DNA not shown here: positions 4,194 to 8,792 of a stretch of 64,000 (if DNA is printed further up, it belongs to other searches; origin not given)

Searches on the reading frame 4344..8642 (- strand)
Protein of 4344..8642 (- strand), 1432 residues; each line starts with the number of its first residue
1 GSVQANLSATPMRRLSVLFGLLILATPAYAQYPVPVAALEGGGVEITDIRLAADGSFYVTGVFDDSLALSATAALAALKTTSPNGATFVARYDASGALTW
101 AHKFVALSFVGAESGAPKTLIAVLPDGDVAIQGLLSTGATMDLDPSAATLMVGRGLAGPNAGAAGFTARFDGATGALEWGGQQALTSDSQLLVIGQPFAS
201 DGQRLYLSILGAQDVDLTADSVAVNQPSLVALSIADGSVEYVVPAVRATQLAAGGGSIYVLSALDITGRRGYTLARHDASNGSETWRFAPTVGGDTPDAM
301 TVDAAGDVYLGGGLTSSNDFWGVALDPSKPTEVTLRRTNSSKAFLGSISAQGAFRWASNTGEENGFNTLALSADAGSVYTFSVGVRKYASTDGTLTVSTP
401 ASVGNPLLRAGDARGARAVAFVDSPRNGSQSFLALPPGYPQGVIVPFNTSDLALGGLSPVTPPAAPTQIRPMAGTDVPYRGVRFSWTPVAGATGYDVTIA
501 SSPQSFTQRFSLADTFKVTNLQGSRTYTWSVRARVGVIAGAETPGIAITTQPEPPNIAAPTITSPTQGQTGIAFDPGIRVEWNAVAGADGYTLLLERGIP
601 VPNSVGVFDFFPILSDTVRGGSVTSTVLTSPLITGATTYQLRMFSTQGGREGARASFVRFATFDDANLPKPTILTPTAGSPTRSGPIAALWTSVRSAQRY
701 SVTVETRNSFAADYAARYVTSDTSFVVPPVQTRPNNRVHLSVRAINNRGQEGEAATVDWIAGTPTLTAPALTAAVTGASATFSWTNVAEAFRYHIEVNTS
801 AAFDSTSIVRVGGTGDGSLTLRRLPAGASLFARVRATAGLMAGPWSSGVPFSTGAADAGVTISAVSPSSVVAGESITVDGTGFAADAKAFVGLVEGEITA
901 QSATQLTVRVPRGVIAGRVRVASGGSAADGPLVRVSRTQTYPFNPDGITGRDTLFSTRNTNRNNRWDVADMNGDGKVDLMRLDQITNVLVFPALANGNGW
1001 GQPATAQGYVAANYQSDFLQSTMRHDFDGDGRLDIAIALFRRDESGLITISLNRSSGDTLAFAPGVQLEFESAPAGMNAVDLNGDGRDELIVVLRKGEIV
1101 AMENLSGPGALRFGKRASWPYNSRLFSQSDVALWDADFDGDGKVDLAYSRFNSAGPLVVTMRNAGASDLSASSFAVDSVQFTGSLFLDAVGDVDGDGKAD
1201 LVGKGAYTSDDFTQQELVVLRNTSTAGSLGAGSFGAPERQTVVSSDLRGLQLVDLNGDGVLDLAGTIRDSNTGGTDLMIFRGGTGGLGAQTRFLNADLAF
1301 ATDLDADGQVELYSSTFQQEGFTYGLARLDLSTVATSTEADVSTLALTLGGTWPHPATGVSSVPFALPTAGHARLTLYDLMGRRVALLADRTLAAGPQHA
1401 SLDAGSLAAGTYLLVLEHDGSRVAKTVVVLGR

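Call 33: search_protein_families(library=pfam, proteins=[window:4344-8642:-], max_evalue=0.001)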
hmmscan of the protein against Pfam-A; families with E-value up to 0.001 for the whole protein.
window:4344-8642:- (1432 aa): 5 families
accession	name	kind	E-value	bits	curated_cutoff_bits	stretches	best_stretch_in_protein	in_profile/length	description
PF13517.12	FG-GAP_3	-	3.1e-18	66.6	26.9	2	1026-1092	1-61/61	FG-GAP-like repeat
PF01839.29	FG-GAP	-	2.1e-09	37.5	22.1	0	1189-1202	6-19/37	FG-GAP repeat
PF00041.27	fn3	-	4.1e-09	37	25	0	475-543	9-78/84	Fibronectin type III domain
PF01833.30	TIG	-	4.9e-06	26.9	20.9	1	861-921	2-66/84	IPT/TIG domain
PF18962.6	Por_Secre_tail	-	0.00014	22.5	27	1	1353-1429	2-75/75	Secretion system C-terminal sorting domain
